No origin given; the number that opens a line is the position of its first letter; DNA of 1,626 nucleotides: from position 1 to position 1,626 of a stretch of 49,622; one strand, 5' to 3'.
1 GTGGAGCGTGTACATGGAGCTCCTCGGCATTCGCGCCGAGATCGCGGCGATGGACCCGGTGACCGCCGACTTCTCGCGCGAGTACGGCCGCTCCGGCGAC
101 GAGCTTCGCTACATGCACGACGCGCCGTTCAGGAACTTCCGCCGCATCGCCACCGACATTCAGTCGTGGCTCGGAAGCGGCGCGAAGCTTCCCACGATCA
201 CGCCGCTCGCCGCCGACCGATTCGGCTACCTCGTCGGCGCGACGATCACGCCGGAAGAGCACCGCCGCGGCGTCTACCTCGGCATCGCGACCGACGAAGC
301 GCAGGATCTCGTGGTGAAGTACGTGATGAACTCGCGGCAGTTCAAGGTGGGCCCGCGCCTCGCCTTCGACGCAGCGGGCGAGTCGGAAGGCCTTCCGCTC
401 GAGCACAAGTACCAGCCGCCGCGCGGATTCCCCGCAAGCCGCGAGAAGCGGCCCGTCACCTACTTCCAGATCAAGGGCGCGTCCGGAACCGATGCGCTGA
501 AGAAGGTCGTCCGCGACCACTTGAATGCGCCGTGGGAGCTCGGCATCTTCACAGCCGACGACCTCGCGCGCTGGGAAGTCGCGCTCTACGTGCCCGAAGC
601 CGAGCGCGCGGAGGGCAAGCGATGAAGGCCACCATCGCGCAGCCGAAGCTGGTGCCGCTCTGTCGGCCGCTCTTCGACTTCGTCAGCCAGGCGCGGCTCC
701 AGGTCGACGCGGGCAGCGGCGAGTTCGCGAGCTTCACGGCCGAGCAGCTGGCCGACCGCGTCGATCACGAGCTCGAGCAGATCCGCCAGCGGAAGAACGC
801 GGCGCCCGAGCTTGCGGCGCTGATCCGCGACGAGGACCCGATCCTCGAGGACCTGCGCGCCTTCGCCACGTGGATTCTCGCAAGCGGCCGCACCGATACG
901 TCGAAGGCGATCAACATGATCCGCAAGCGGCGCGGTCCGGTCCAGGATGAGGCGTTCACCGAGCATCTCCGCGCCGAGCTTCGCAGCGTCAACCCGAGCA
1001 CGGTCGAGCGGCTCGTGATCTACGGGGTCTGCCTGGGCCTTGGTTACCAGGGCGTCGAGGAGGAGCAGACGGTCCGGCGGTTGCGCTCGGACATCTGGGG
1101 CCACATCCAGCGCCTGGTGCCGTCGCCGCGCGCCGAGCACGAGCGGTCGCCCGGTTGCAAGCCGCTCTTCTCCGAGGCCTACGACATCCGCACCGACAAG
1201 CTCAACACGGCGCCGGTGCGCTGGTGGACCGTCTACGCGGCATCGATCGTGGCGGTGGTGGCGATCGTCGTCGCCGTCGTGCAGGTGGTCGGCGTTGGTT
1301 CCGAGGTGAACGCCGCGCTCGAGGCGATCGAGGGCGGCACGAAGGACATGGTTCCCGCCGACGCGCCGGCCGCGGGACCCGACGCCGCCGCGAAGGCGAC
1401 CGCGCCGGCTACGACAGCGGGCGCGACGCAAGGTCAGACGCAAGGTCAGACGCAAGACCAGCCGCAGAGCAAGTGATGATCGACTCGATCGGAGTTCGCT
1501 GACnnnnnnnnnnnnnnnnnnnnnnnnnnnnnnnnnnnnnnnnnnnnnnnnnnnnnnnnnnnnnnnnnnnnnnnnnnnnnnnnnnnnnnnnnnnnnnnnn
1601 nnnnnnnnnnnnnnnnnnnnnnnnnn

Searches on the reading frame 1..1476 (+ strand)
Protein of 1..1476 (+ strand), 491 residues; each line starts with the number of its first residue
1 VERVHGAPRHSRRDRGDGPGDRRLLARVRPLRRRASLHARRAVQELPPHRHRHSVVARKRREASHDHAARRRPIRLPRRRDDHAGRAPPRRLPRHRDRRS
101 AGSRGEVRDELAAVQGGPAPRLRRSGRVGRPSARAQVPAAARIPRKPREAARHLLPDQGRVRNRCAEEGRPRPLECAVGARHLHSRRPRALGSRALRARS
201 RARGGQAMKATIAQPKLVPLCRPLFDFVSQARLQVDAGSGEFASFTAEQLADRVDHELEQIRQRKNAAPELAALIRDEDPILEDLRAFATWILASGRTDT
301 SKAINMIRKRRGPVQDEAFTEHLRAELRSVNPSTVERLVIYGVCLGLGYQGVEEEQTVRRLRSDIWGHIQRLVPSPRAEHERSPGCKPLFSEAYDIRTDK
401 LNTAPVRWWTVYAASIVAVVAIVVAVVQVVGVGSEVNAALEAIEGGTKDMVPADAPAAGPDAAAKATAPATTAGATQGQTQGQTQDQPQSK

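Call 8: search_protein_families(library=pfam, proteins=[window:1-1476:+], max_evalue=0.01)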
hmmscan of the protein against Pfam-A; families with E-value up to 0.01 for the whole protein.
window:1-1476:+ (491 aa): 1 family
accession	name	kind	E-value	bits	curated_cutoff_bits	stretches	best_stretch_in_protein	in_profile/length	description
PF09850.14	DotU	-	2.5e-05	24.5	27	1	327-424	105-200/205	Type VI secretion system protein DotU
